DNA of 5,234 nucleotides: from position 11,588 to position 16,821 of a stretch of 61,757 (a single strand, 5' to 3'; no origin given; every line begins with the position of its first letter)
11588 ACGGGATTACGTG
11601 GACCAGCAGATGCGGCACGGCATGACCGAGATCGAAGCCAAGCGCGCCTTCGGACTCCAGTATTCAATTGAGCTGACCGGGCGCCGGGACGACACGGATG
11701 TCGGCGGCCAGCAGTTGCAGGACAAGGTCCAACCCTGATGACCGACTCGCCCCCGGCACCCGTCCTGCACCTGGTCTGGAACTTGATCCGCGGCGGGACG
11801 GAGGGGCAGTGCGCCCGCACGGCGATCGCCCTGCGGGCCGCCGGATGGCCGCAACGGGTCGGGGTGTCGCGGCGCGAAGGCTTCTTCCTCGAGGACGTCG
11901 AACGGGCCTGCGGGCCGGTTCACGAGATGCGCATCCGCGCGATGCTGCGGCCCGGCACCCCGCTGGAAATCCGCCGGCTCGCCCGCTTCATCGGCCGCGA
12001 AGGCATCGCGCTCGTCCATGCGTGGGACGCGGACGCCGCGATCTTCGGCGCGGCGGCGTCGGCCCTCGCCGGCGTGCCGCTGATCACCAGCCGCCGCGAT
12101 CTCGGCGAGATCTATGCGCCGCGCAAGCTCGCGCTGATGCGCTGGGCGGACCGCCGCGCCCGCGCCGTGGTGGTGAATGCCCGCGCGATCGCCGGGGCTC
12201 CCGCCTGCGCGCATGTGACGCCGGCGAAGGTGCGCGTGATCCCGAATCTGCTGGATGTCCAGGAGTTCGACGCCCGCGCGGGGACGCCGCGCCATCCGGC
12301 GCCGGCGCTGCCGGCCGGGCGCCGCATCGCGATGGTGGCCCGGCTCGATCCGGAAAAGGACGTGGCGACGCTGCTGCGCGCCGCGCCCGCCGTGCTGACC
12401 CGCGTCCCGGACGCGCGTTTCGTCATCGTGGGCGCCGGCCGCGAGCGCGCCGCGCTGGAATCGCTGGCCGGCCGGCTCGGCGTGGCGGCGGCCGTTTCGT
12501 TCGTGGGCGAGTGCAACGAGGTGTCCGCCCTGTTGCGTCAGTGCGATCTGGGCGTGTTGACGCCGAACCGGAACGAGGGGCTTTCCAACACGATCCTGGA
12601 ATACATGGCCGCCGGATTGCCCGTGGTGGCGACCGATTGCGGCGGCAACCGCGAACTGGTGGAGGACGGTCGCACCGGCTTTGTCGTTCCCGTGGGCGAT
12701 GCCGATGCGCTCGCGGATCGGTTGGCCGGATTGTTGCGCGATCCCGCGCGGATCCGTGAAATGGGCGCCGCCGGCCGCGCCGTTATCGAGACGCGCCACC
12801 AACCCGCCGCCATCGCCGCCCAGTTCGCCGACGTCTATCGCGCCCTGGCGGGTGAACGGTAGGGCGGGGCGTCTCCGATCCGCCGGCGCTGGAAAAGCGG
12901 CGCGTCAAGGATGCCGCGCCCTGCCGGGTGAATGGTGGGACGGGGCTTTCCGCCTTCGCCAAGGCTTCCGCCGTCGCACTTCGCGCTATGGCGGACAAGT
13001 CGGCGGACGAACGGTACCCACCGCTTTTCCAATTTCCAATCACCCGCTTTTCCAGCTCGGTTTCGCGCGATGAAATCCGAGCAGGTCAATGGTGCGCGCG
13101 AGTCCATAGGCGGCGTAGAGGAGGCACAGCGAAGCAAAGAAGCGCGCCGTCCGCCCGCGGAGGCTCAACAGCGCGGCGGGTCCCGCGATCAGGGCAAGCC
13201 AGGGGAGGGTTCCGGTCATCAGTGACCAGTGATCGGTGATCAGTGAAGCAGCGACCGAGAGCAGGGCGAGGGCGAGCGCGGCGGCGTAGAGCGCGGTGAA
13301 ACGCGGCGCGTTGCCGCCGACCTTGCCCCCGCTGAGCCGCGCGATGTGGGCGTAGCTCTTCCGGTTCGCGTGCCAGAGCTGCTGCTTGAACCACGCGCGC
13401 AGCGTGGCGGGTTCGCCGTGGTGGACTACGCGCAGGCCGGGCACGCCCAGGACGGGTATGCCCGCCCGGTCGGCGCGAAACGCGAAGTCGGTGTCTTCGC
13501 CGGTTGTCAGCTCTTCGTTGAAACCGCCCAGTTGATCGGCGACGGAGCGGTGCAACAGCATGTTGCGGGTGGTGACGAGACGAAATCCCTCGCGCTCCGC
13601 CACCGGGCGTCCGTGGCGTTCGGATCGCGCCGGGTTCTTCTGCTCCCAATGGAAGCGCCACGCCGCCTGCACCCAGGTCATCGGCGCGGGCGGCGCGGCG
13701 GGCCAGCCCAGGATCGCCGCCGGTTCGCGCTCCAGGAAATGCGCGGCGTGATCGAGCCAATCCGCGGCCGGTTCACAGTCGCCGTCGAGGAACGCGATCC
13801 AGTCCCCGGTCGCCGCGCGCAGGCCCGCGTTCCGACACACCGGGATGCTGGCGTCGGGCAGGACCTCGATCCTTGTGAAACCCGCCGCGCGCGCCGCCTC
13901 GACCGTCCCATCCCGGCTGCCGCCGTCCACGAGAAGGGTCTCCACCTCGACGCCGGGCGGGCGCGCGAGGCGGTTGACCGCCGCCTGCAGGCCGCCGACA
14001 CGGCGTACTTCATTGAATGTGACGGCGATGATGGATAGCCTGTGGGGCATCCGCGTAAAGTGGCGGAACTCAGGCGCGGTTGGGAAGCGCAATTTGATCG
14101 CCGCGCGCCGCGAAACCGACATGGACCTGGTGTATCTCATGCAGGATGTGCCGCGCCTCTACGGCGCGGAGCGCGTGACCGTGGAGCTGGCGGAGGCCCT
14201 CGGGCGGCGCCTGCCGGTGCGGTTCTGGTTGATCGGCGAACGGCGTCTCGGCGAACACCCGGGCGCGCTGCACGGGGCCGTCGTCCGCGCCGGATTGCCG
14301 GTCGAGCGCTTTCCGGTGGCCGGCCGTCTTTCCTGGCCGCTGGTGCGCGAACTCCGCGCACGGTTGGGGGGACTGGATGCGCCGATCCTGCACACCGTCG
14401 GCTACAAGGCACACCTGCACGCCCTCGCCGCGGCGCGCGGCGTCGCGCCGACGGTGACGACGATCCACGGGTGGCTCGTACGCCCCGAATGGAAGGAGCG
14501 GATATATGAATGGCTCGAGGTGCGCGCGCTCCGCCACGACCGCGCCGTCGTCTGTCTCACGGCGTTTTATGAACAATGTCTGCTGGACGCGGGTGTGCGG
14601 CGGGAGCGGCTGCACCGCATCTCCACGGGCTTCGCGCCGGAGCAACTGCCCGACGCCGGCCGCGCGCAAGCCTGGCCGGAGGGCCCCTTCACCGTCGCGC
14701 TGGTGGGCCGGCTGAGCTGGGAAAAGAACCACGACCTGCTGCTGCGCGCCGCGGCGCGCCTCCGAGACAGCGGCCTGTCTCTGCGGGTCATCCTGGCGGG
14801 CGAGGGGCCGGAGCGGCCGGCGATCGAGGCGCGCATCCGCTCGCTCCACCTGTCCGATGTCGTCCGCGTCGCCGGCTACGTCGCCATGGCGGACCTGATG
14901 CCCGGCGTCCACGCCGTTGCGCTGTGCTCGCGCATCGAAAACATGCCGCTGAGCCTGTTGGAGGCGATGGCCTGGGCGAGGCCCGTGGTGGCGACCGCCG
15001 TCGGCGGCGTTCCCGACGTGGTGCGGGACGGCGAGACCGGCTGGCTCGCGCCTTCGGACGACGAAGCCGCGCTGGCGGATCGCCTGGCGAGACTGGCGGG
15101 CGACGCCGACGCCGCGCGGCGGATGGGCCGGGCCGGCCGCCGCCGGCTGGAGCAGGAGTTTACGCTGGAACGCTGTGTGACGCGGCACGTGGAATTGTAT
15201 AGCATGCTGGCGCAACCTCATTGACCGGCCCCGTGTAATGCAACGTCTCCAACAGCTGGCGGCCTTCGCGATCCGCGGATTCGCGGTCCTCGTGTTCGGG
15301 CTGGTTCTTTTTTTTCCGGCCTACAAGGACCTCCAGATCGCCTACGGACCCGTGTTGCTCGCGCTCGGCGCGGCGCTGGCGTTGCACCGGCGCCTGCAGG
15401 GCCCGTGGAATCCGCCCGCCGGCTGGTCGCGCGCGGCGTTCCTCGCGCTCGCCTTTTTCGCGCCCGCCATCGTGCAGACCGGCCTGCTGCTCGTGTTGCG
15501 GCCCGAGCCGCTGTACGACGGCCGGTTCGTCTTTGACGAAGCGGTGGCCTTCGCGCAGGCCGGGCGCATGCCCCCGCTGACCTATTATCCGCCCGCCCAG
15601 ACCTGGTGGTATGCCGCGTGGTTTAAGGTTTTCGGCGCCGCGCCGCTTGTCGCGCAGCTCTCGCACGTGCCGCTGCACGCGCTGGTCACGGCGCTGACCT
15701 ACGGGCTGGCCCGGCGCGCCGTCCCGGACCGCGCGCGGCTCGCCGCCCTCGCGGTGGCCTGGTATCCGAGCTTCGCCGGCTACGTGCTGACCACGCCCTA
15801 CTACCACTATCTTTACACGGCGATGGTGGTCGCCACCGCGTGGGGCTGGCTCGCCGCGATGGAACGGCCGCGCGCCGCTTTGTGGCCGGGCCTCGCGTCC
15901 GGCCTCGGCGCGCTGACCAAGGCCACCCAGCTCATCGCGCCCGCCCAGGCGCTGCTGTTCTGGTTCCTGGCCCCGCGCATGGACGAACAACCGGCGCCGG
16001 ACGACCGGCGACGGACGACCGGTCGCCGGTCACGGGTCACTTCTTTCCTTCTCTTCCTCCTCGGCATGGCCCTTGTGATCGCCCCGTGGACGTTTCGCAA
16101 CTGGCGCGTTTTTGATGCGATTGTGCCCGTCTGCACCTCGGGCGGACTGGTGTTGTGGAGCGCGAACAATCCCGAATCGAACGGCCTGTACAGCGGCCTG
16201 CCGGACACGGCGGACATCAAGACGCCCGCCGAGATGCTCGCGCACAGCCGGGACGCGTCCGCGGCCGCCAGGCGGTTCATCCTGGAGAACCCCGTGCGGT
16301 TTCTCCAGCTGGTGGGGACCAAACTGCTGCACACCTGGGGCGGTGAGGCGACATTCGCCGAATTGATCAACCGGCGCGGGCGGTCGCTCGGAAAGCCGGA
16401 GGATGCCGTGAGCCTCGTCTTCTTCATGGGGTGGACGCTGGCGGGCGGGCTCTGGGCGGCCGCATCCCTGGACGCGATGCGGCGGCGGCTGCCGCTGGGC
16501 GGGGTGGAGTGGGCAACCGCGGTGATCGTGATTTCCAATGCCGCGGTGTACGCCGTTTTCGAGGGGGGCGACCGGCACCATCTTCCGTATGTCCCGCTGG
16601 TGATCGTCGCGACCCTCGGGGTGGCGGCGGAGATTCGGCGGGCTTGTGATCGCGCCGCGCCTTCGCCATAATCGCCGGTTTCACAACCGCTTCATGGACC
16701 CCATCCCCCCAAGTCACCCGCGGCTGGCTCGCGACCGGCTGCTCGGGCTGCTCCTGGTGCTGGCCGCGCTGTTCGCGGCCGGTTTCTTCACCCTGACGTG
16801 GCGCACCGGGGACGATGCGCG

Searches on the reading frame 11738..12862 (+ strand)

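Call 33: search_protein_families(library=pfam, proteins=[window:11738-12862:+], max_evalue=0.0001)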
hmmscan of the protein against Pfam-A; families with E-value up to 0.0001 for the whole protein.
window:11738-12862:+ (374 aa): 6 families
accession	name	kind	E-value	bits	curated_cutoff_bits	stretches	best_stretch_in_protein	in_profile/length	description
PF13692.12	Glyco_trans_1_4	-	6.4e-38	130.7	27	1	195-335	2-142/142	Glycosyl transferases group 1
PF00534.26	Glycos_transf_1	-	8.6e-37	126.7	26.4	1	196-347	17-170/172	Glycosyl transferases group 1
PF13439.12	Glyco_transf_4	-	3.2e-15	57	28.5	1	19-175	2-169/170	Glycosyltransferase Family 4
PF13524.12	Glyco_trans_1_2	-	3.4e-12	46.9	25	1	221-364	10-143/144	Glycosyl transferase-like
PF13579.12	Glyco_trans_4_4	-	1.7e-09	38.7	29.7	1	19-170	1-157/158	Glycosyl transferase 4-like domain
PF20706.3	GT4-conflict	-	7e-08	32.3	26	1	177-362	181-384/385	Family 4 Glycosyltransferase in conflict systems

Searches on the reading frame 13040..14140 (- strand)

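Call 33: search_protein_families(library=pfam, proteins=[window:13040-14140:-], max_evalue=0.0001)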
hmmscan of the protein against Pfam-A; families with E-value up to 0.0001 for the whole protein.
window:13040-14140:- (366 aa): 4 families
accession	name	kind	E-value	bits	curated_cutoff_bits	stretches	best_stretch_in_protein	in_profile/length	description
PF00535.33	Glycos_transf_2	-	2.6e-18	67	23.3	1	36-174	1-137/168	Glycosyl transferase family 2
PF13641.12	Glyco_tranf_2_3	-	3.1e-12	47.4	27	1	34-254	2-224/230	Glycosyltransferase like family 2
PF13632.12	Glyco_trans_2_3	-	6.9e-12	46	27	1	114-319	1-175/198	Glycosyl transferase family group 2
PF10111.15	Glyco_tranf_2_2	-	1.4e-06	28.4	27.3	0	65-134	29-104/276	Glycosyltransferase like family 2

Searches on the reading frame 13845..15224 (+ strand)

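Call 33: search_protein_families(library=pfam, proteins=[window:13845-15224:+], max_evalue=0.0001)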
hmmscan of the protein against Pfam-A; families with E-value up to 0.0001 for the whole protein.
window:13845-15224:+ (459 aa): 6 families
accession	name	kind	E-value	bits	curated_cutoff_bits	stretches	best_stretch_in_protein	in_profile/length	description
PF00534.26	Glycos_transf_1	-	3.6e-35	121.5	26.4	1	274-434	8-172/172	Glycosyl transferases group 1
PF13692.12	Glyco_trans_1_4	-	1e-34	120.3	27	1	283-419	3-141/142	Glycosyl transferases group 1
PF13439.12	Glyco_transf_4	-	4.3e-17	63.1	28.5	1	107-266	3-169/170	Glycosyltransferase Family 4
PF13579.12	Glyco_trans_4_4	-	1.3e-14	55.3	29.7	1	107-262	2-158/158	Glycosyl transferase 4-like domain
PF20706.3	GT4-conflict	-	9.5e-07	28.6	26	1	249-446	167-383/385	Family 4 Glycosyltransferase in conflict systems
PF13524.12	Glyco_trans_1_2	-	1.1e-06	29.1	25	1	347-445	39-139/144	Glycosyl transferase-like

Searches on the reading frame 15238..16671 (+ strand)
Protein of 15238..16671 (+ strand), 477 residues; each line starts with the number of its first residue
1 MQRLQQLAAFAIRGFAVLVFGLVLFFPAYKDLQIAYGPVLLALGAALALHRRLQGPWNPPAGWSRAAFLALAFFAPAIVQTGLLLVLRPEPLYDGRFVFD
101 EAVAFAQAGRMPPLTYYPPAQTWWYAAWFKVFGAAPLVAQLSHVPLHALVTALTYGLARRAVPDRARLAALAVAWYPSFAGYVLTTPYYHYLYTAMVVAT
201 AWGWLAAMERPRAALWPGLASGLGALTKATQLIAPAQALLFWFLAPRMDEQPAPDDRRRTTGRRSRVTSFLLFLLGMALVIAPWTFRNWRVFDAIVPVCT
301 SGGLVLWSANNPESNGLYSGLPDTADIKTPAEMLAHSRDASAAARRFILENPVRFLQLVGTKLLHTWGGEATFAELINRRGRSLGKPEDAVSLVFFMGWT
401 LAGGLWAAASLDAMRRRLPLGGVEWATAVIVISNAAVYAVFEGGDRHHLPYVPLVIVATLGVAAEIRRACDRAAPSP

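Call 33: search_protein_families(library=pfam, proteins=[window:15238-16671:+], max_evalue=0.0001)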
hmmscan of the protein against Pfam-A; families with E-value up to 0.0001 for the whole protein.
window:15238-16671:+ (477 aa): 1 family
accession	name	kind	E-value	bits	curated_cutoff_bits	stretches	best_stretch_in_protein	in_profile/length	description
PF13231.12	PMT_2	-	2.5e-07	31.5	26.1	1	118-245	3-132/160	Dolichyl-phosphate-mannose-protein mannosyltransferase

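Call 82: search_solved_structures(query=window:15238-16671:+, max_evalue=1)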
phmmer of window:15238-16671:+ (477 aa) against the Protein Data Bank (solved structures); distinct sequences matched with E-value up to 1: 0.
